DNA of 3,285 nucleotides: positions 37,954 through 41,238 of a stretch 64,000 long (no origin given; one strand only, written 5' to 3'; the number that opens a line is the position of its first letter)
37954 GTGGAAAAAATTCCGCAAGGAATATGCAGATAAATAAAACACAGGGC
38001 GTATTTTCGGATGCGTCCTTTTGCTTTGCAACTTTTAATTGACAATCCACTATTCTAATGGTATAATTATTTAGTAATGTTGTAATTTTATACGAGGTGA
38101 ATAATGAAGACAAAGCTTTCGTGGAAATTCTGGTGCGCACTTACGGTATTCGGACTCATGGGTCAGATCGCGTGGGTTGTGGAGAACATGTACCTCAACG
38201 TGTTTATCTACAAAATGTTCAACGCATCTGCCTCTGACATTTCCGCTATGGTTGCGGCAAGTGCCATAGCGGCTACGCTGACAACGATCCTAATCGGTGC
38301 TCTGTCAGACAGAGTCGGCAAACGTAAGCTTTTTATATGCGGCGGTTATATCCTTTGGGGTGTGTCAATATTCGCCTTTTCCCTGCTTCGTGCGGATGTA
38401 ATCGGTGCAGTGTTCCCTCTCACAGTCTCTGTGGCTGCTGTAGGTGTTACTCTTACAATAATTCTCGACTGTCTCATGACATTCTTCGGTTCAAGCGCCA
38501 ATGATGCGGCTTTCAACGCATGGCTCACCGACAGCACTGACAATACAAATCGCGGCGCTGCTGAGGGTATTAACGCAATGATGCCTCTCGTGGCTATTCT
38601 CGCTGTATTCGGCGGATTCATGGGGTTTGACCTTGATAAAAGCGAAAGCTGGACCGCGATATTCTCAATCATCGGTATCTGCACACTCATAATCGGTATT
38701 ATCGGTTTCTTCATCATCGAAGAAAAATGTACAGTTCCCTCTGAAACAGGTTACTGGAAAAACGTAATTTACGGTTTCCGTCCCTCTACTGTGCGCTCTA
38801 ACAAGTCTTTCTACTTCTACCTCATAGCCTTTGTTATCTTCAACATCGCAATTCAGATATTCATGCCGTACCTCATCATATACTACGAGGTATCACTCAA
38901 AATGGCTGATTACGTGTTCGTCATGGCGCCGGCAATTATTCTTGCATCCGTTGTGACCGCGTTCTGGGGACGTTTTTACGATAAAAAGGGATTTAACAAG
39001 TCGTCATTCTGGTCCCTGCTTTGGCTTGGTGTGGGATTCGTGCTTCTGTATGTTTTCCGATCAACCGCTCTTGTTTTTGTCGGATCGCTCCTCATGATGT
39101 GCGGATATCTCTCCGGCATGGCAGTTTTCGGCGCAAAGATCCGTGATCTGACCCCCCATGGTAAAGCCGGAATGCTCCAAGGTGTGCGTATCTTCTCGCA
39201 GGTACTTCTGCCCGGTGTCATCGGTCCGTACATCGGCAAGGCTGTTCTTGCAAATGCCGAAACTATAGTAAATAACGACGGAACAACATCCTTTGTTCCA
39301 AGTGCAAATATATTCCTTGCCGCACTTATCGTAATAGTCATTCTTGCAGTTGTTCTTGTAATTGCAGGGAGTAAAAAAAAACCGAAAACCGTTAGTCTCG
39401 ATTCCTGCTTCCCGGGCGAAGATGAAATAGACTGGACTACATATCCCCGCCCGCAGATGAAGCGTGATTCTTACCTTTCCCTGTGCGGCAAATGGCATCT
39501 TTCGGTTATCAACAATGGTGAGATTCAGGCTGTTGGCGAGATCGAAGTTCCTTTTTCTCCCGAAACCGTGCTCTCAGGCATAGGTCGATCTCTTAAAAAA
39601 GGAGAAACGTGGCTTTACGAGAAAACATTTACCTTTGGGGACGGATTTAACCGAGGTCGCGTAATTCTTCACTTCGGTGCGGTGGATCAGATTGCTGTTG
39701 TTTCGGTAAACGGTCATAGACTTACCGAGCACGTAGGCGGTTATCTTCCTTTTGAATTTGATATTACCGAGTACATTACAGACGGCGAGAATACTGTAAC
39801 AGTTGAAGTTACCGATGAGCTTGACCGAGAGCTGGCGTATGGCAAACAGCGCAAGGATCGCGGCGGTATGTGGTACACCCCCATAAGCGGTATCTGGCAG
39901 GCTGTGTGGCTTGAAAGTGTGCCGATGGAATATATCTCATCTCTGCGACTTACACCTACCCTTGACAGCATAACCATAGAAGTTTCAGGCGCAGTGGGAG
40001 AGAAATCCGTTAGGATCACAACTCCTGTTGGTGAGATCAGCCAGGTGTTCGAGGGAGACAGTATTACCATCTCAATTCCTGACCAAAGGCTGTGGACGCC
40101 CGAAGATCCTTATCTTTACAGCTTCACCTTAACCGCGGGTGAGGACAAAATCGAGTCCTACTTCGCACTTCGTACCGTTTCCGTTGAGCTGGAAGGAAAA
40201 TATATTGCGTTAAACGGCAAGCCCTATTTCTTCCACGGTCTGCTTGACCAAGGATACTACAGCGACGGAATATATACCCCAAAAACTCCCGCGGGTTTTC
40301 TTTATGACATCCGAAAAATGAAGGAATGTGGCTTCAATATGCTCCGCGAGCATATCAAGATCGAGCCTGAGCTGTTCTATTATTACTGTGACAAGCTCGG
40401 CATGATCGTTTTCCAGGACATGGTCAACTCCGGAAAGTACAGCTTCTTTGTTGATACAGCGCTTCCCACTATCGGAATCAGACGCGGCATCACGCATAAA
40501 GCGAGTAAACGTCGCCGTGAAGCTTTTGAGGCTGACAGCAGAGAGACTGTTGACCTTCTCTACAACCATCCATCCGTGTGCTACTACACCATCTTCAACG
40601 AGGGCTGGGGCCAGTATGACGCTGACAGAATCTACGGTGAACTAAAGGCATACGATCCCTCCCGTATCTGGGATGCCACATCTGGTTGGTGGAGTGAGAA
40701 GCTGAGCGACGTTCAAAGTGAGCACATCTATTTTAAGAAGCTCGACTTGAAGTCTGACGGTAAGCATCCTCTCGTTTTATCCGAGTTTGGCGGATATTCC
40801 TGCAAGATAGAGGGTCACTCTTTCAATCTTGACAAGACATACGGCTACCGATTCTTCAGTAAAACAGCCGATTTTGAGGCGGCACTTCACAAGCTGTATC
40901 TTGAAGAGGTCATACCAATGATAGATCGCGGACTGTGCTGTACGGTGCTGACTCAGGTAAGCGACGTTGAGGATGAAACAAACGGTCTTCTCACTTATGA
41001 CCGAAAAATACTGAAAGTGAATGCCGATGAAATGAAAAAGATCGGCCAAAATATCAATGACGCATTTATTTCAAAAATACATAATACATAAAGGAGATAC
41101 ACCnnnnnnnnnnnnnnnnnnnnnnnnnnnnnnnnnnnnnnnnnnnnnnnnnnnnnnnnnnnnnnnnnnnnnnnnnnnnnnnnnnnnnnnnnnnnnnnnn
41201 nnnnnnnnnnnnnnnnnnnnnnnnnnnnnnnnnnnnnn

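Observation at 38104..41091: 12-TM GPH/MFS sugar transporter fused to a complete, apparently active GH2 glycosidase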

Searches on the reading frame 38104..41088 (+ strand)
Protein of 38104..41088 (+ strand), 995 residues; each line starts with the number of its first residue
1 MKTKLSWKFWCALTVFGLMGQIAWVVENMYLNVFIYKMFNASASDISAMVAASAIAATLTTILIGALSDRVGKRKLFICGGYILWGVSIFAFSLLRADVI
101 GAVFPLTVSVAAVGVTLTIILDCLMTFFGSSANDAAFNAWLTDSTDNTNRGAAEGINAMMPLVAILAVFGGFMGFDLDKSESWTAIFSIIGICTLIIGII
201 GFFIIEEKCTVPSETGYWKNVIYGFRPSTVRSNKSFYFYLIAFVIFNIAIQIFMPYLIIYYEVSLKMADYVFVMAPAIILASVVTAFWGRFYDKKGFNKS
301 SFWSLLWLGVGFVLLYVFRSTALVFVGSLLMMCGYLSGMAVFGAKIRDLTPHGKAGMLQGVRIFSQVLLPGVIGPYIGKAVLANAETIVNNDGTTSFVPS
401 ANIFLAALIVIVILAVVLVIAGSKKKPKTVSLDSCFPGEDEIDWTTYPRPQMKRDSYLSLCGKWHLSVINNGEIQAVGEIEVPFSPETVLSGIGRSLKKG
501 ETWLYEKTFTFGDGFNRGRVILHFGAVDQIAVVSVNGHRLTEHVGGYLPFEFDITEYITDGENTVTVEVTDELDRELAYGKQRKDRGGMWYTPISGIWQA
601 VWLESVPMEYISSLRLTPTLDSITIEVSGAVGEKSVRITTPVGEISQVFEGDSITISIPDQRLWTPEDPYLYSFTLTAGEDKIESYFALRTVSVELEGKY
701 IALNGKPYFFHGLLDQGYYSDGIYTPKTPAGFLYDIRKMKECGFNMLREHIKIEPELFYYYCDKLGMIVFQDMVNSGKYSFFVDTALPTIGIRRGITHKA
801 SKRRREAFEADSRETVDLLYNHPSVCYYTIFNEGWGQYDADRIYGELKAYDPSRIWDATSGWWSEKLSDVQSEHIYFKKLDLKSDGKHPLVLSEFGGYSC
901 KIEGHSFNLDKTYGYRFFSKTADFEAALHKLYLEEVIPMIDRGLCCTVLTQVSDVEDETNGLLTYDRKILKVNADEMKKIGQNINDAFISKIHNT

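Call 3: search_protein_families(library=pfam, proteins=[window:38104-41088:+], max_evalue=0.01)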
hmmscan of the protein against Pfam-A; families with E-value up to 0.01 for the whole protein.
window:38104-41088:+ (995 aa): 5 families
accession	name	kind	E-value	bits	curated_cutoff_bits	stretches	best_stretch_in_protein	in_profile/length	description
PF07690.21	MFS_1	-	4.1e-26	92.2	33.4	2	30-375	18-347/347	Major Facilitator Superfamily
PF02837.24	Glyco_hydro_2_N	-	3e-15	57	28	1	502-607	66-169/169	Glycosyl hydrolases family 2, sugar binding domain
PF22666.2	Glyco_hydro_2_N2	-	2e-11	44.7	27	1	500-583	47-131/167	Glycosyl hydrolase 2 galactose-binding domain-like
PF02836.23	Glyco_hydro_2_C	-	5.5e-08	32.7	21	1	694-874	1-176/302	Glycosyl hydrolases family 2, TIM barrel domain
PF00703.27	Glyco_hydro_2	-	3.1e-05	25.2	23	1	637-690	56-109/109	Glycosyl hydrolases family 2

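Call 4: search_protein_families(library=ncbifam, proteins=[window:38104-41088:+], max_evalue=0.01)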
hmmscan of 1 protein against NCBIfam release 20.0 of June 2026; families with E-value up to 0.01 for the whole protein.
window:38104-41088:+ (995 aa): 19 families
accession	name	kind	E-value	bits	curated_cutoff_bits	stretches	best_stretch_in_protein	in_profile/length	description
NF007538.0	PRK10150.1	equivalog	5.7e-32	110.8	544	1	478-844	43-431/607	beta-glucuronidase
NF052611.1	beta_gal_Bga2A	equivalog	5.7e-23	80.9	999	1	504-895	116-527/1007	beta-galactosidase, LacZ type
NF050095.1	BetGlucuronLacZ4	equivalog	4e-20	71.5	950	2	456-571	15-131/666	beta-glucuronidase LacZ4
NF007666.0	PRK10340.1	equivalog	1.1e-19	69.9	1284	1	502-855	110-471/1030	beta-galactosidase subunit alpha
NF041462.1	GalA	equivalog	7.3e-19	67.4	900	2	503-572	84-154/763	beta-galactosidase GalA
NF041100.1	betagal_LacZ_Ttogales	equivalog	1.9e-15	55.7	2000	2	502-621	109-220/1090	beta-galactosidase LacZ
NF007074.0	PRK09525.1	subfamily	6.1e-14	50.8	1221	2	651-854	289-483/1027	beta-galactosidase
NF049877.1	GlucurArabfur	equivalog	1.6e-11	42.6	1800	2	500-568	418-490/1400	beta-d-glucuronidase/beta-L-arabinofuranosidase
NF049891.1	Bet1-4galacdseBT4156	equivalog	2e-11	42.6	1700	1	500-775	76-372/946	exo-beta-1,4-galactosidase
NF049890.1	Bet1-4galacdseBT4151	equivalog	3.1e-11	42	1500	1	500-769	107-400/952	exo-beta-1,4-galactosidase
NF045579.1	rhamnoside_JR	domain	5.2e-09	36.3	50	1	504-572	43-111/123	glycosylhydrolase-like jelly roll fold domain-containing protein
NF041463.1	GalB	equivalog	2.2e-08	32.4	900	1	483-605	114-226/869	beta-galactosidase GalB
TIGR00883.1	2A0106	subfamily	7.5e-06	25.3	443.45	1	9-120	224-339/400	metabolite/H+ symporter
TIGR00880.1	2_A_01_02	superfamily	1.1e-05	25.5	131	1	48-207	2-140/141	multidrug resistance protein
NF008270.1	PRK11043.1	equivalog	0.0002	20.6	430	1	13-208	10-183/382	purine nucleoside transporter PunC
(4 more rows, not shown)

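Call 5: find_homologous_proteins(query=window:38104-41088:+, max_evalue=0.00001)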
Query window:38104-41088:+ (995 aa): 1666 proteins with E <= 0.00001 among 8000 candidates; the best 120 are listed.
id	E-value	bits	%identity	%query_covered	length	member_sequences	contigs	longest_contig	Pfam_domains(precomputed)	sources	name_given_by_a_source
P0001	0.0e+0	2290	100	100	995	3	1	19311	PF02837.25,PF02836.24,PF00703.28,PF07690.22,PF22666.3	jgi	-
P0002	0.0e+0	1951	85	99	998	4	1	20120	PF02837.25,PF07690.22,PF22666.3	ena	-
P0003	0.0e+0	1927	82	100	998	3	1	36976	PF02837.25,PF02836.24,PF00703.28,PF07690.22,PF22666.3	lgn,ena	-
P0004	0.0e+0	1888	81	100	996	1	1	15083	PF02837.25,PF02836.24,PF00703.28,PF07690.22,PF22666.3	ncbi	-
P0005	0.0e+0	1882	81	100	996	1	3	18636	PF02837.25,PF02836.24,PF00703.28,PF07690.22,PF22666.3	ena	-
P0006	0.0e+0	1879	81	100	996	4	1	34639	PF02837.25,PF02836.24,PF00703.28,PF07690.22,PF22666.3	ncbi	-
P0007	0.0e+0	1624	71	100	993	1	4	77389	PF02837.25,PF13347.13,PF02836.24,PF00703.28,PF07690.22,PF22666.3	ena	-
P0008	0.0e+0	1621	71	99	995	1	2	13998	PF02837.25,PF13347.13,PF02836.24,PF00703.28,PF07690.22,PF22666.3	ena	-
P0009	0.0e+0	1612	71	100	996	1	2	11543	PF02837.25,PF02836.24,PF00703.28,PF07690.22,PF22666.3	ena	-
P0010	0.0e+0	1609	71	100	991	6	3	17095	PF02837.25,PF02836.24,PF00703.28,PF07690.22,PF22666.3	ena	-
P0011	0.0e+0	1607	71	100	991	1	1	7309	PF02837.25,PF02836.24,PF00703.28,PF07690.22,PF22666.3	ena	-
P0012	0.0e+0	1606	70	99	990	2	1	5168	PF02837.25,PF02836.24,PF00703.28,PF07690.22,PF22666.3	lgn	-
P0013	0.0e+0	1605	70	99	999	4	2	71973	PF02837.25,PF02836.24,PF07690.22,PF22666.3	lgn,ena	-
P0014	0.0e+0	1605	71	100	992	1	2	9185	PF02837.25,PF02836.24,PF00703.28,PF07690.22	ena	-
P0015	0.0e+0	1604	70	100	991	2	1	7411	PF02837.25,PF02836.24,PF00703.28,PF07690.22,PF22666.3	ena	-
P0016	0.0e+0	1604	69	100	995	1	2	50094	PF02837.25,PF02836.24,PF00703.28,PF07690.22,PF22666.3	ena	-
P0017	0.0e+0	1601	70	100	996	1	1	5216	PF02837.25,PF02836.24,PF00703.28,PF07690.22,PF22666.3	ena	-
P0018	0.0e+0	1600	70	100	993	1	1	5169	PF02837.25,PF02836.24,PF00703.28,PF07690.22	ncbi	-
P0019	0.0e+0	1599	70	100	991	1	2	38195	PF02837.25,PF02836.24,PF00703.28,PF07690.22,PF22666.3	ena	-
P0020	0.0e+0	1599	70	100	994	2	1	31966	PF02837.25,PF02836.24,PF00703.28,PF07690.22,PF22666.3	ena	-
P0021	0.0e+0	1598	69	100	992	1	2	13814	PF02836.24,PF00703.28,PF07690.22,PF22666.3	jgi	-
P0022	0.0e+0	1597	70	100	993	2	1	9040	PF02836.24,PF00703.28,PF07690.22,PF22666.3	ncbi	-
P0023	0.0e+0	1596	71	100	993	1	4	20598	PF02837.25,PF02836.24,PF00703.28,PF07690.22,PF22666.3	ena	-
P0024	0.0e+0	1595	70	100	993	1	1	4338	PF02837.25,PF02836.24,PF00703.28,PF07690.22,PF22666.3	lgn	-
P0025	0.0e+0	1595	69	99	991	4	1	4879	PF02837.25,PF02836.24,PF07690.22,PF22666.3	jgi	-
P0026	0.0e+0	1595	69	100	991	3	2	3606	PF02837.25,PF02836.24,PF07690.22,PF22666.3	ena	-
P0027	0.0e+0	1594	70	100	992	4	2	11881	PF02837.25,PF02836.24,PF00703.28,PF07690.22,PF22666.3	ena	-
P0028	0.0e+0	1591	69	100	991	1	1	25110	PF02837.25,PF02836.24,PF00703.28,PF07690.22,PF22666.3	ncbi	-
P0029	0.0e+0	1591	70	99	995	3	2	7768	PF02837.25,PF02836.24,PF07690.22,PF22666.3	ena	-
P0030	0.0e+0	1591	69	99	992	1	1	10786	PF02837.25,PF02836.24,PF00703.28,PF07690.22,PF22666.3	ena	-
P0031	0.0e+0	1590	69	100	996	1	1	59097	PF02837.25,PF02836.24,PF00703.28,PF07690.22,PF22666.3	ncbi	-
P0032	0.0e+0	1589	70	99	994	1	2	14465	PF02837.25,PF13347.13,PF02836.24,PF00703.28,PF07690.22,PF22666.3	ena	-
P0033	0.0e+0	1589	70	100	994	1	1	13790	PF02837.25,PF02836.24,PF00703.28,PF07690.22,PF22666.3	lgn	-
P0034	0.0e+0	1589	70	99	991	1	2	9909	PF02837.25,PF02836.24,PF00703.28,PF07690.22,PF22666.3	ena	-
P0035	0.0e+0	1589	69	100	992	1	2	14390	PF02837.25,PF02836.24,PF00703.28,PF07690.22,PF22666.3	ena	-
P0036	0.0e+0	1589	70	100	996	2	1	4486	PF02837.25,PF02836.24,PF00703.28,PF07690.22,PF22666.3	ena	-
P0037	0.0e+0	1589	69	99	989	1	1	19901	PF02837.25,PF02836.24,PF07690.22,PF22666.3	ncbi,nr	ncbi:MAG: MFS transporter [Oscillospiraceae bacterium]|nr:MFS transporter [Oscillospiraceae bacteriu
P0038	0.0e+0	1588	70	99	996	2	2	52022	PF02837.25,PF02836.24,PF00703.28,PF07690.22,PF22666.3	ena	-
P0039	0.0e+0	1588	70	100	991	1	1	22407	PF02837.25,PF02836.24,PF00703.28,PF07690.22,PF22666.3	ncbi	-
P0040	0.0e+0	1588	70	100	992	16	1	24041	PF02837.25,PF02836.24,PF00703.28,PF07690.22,PF22666.3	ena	-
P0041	0.0e+0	1588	69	99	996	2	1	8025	PF02837.25,PF02836.24,PF07690.22,PF22666.3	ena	-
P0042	0.0e+0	1588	69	99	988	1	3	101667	PF02837.25,PF02836.24,PF00703.28,PF07690.22,PF22666.3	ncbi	-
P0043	0.0e+0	1587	70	99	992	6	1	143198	PF02837.25,PF02836.24,PF00703.28,PF07690.22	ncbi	-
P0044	0.0e+0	1586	69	100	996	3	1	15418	PF02837.25,PF13347.13,PF02836.24,PF00703.28,PF07690.22,PF22666.3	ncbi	-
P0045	0.0e+0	1586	69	100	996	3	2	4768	PF02837.25,PF02836.24,PF07690.22,PF22666.3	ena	-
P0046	0.0e+0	1586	69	100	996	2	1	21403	PF02837.25,PF02836.24,PF07690.22,PF22666.3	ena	-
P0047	0.0e+0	1585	70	99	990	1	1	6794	PF02837.25,PF02836.24,PF00703.28,PF07690.22,PF22666.3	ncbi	ncbi:MAG: MFS transporter [Eubacteriales bacterium]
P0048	0.0e+0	1585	69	99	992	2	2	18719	PF02837.25,PF02836.24,PF00703.28,PF07690.22,PF22666.3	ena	-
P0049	0.0e+0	1584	70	100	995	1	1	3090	PF02837.25,PF02836.24,PF00703.28,PF07690.22,PF22666.3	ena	-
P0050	0.0e+0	1584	69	100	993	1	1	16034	PF02837.25,PF02836.24,PF00703.28,PF07690.22,PF22666.3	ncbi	-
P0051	0.0e+0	1584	69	99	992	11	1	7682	PF02837.25,PF02836.24,PF00703.28,PF07690.22,PF22666.3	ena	-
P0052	0.0e+0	1584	70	99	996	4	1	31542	PF02837.25,PF02836.24,PF00703.28,PF07690.22,PF22666.3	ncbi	-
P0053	0.0e+0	1583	70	99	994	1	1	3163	PF02837.25,PF13347.13,PF02836.24,PF00703.28,PF07690.22,PF22666.3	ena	-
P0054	0.0e+0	1581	69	99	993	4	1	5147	PF02837.25,PF02836.24,PF00703.28,PF07690.22,PF22666.3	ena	-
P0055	0.0e+0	1581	68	100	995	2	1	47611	PF02837.25,PF02836.24,PF00703.28,PF07690.22,PF22666.3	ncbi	-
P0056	0.0e+0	1581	69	99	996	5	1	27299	PF02837.25,PF02836.24,PF00703.28,PF07690.22,PF22666.3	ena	-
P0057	0.0e+0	1581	69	100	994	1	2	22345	PF02837.25,PF02836.24,PF00703.28,PF07690.22,PF22666.3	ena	-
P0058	0.0e+0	1580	69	99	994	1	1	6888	PF02837.25,PF02836.24,PF00703.28,PF07690.22,PF22666.3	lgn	-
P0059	0.0e+0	1580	69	99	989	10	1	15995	PF02837.25,PF00703.28,PF07690.22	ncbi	-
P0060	0.0e+0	1580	68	100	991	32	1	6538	PF02837.25,PF02836.24,PF07690.22,PF22666.3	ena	-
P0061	0.0e+0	1580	68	100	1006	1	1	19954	PF02837.25,PF02836.24,PF07690.22,PF22666.3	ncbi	-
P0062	0.0e+0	1578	69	100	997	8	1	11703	PF02837.25,PF02836.24,PF00703.28,PF07690.22,PF22666.3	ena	-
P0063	0.0e+0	1578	69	100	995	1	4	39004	PF02837.25,PF02836.24,PF00703.28,PF07690.22,PF22666.3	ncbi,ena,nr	ncbi:MAG: MFS transporter [Clostridia bacterium]|nr:MFS transporter [Clostridia bacterium]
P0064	0.0e+0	1578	69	100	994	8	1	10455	PF02837.25,PF02836.24,PF00703.28,PF07690.22,PF22666.3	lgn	-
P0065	0.0e+0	1576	69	100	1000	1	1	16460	PF02836.24,PF00703.28,PF07690.22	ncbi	-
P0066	0.0e+0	1575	70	100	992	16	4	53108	PF02837.25,PF02836.24,PF00703.28,PF07690.22,PF22666.3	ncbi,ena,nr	ncbi:MAG: MFS transporter [Clostridia bacterium]|nr:MFS transporter [Clostridia bacterium]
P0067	0.0e+0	1574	68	100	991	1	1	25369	PF02837.25,PF02836.24,PF00703.28,PF07690.22,PF22666.3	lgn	-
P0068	0.0e+0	1574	69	100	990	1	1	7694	PF02837.25,PF02836.24,PF00703.28,PF07690.22,PF22666.3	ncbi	-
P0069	0.0e+0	1574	69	100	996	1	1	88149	PF02837.25,PF02836.24,PF00703.28,PF07690.22,PF22666.3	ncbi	-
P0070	0.0e+0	1573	69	100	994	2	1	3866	PF02837.25,PF02836.24,PF00703.28,PF07690.22,PF22666.3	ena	-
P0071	0.0e+0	1573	69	99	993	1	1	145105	PF02837.25,PF02836.24,PF00703.28,PF07690.22,PF22666.3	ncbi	-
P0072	0.0e+0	1573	69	99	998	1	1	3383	PF02837.25,PF02836.24,PF00703.28,PF07690.22,PF22666.3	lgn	-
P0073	0.0e+0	1572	67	99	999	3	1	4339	PF02837.25,PF02836.24,PF00703.28,PF07690.22,PF22666.3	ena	-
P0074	0.0e+0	1571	68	99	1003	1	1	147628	PF02837.25,PF02836.24,PF00703.28,PF07690.22,PF22666.3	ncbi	-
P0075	0.0e+0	1571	69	100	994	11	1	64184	PF02836.24,PF00703.28,PF07690.22,PF22666.3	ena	-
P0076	0.0e+0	1571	68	100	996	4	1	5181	PF02837.25,PF02836.24,PF00703.28,PF07690.22,PF22666.3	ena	-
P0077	0.0e+0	1571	69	100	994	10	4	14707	PF02837.25,PF02836.24,PF00703.28,PF07690.22,PF22666.3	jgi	-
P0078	0.0e+0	1571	67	99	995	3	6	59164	PF02837.25,PF02836.24,PF00703.28,PF07690.22,PF22666.3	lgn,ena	-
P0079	0.0e+0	1570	68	99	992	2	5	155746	PF02837.25,PF02836.24,PF00703.28,PF07690.22,PF22666.3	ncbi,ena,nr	ncbi:MAG: MFS transporter [Clostridia bacterium]|nr:MFS transporter [Clostridia bacterium]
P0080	0.0e+0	1567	69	99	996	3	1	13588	PF02837.25,PF02836.24,PF00703.28,PF07690.22,PF22666.3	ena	-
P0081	0.0e+0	1567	69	99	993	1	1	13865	PF02836.24,PF00703.28,PF07690.22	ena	-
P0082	0.0e+0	1565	70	100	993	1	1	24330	PF02837.25,PF02836.24,PF00703.28,PF07690.22,PF22666.3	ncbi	-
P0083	0.0e+0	1565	69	99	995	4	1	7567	PF02837.25,PF02836.24,PF00703.28,PF07690.22,PF22666.3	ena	-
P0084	0.0e+0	1565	69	99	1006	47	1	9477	PF02837.25,PF13347.13,PF02836.24,PF07690.22,PF22666.3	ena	-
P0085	0.0e+0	1564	68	99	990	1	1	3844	PF02837.25,PF02836.24,PF00703.28,PF07690.22,PF22666.3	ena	-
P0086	0.0e+0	1563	68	100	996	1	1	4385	PF02837.25,PF02836.24,PF07690.22,PF22666.3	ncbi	-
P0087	0.0e+0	1563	68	100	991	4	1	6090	PF02837.25,PF02836.24,PF00703.28,PF07690.22,PF22666.3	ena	-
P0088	0.0e+0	1562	68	99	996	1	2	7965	PF02837.25,PF02836.24,PF00703.28,PF07690.22,PF22666.3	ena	-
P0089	0.0e+0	1561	68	100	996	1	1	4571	PF02837.25,PF02836.24,PF00703.28,PF07690.22,PF22666.3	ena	-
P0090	0.0e+0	1561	67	100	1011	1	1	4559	PF02837.25,PF02836.24,PF00703.28,PF07690.22,PF22666.3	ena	-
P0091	0.0e+0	1559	68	99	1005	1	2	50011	PF02837.25,PF02836.24,PF07690.22,PF22666.3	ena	-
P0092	0.0e+0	1558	69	99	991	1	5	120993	PF02837.25,PF02836.24,PF00703.28,PF07690.22,PF22666.3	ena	-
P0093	0.0e+0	1556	69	99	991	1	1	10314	PF02837.25,PF02836.24,PF00703.28,PF07690.22,PF22666.3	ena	-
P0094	0.0e+0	1556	67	100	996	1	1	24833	PF02837.25,PF02836.24,PF00703.28,PF07690.22,PF22666.3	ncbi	-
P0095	0.0e+0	1556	67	100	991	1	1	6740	PF02837.25,PF13347.13,PF02836.24,PF00703.28,PF07690.22,PF22666.3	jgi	-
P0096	0.0e+0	1556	68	100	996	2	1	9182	PF02837.25,PF02836.24,PF07690.22,PF22666.3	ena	-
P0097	0.0e+0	1556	69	99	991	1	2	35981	PF02837.25,PF02836.24,PF00703.28,PF07690.22,PF22666.3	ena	-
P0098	0.0e+0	1555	67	100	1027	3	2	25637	PF02837.25,PF02836.24,PF07690.22,PF22666.3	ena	-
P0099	0.0e+0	1555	69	100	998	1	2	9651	PF02837.25,PF02836.24,PF00703.28,PF07690.22,PF22666.3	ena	-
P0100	0.0e+0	1554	68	99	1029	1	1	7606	PF02837.25,PF02836.24,PF00703.28,PF07690.22,PF22666.3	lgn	-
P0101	0.0e+0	1553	68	100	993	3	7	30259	PF02837.25,PF00703.28,PF07690.22,PF22666.3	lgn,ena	-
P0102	0.0e+0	1553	68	100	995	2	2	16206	PF02837.25,PF02836.24,PF00703.28,PF07690.22,PF22666.3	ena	-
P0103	0.0e+0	1553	68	99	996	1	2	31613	PF02837.25,PF02836.24,PF00703.28,PF07690.22,PF22666.3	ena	-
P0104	0.0e+0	1552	67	99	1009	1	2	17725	PF02837.25,PF02836.24,PF00703.28,PF07690.22,PF22666.3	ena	-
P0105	0.0e+0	1552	67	99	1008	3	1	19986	PF02837.25,PF02836.24,PF00703.28,PF07690.22,PF22666.3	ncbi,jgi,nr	ncbi:MAG: MFS transporter [Ruminococcaceae bacterium]|nr:MFS transporter [Oscillospiraceae bacterium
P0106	0.0e+0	1552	68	99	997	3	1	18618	PF02837.25,PF02836.24,PF00703.28,PF07690.22,PF22666.3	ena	-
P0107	0.0e+0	1551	67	99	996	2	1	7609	PF02837.25,PF02836.24,PF00703.28,PF07690.22,PF22666.3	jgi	-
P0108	0.0e+0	1551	68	99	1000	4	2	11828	PF02837.25,PF02836.24,PF07690.22,PF22666.3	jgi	-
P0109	0.0e+0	1550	67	99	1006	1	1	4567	PF02837.25,PF02836.24,PF00703.28,PF07690.22,PF22666.3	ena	-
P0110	0.0e+0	1549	68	100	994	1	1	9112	PF02837.25,PF02836.24,PF00703.28,PF07690.22,PF22666.3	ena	-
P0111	0.0e+0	1549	68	99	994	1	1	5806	PF02837.25,PF02836.24,PF00703.28,PF07690.22,PF22666.3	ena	-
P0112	0.0e+0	1549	68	99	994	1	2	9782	PF02837.25,PF02836.24,PF00703.28,PF07690.22,PF22666.3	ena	-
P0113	0.0e+0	1548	68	100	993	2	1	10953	PF02837.25,PF02836.24,PF00703.28,PF07690.22,PF22666.3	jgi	jgi:MFS family permease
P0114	0.0e+0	1548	69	100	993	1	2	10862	PF02837.25,PF02836.24,PF00703.28,PF07690.22,PF22666.3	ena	-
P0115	0.0e+0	1548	69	99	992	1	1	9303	PF02837.25,PF02836.24,PF00703.28,PF07690.22,PF22666.3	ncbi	-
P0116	0.0e+0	1547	68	98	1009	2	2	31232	PF02837.25,PF02836.24,PF00703.28,PF07690.22,PF22666.3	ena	-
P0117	0.0e+0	1546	67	100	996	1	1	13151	PF02837.25,PF02836.24,PF00703.28,PF07690.22,PF22666.3,PF11700.15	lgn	-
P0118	0.0e+0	1545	68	99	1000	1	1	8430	PF02837.25,PF02836.24,PF00703.28,PF07690.22,PF22666.3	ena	-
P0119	0.0e+0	1545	67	99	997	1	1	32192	PF02837.25,PF02836.24,PF00703.28,PF07690.22,PF22666.3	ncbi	-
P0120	0.0e+0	1543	69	99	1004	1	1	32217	PF02837.25,PF02836.24,PF07690.22,PF22666.3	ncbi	-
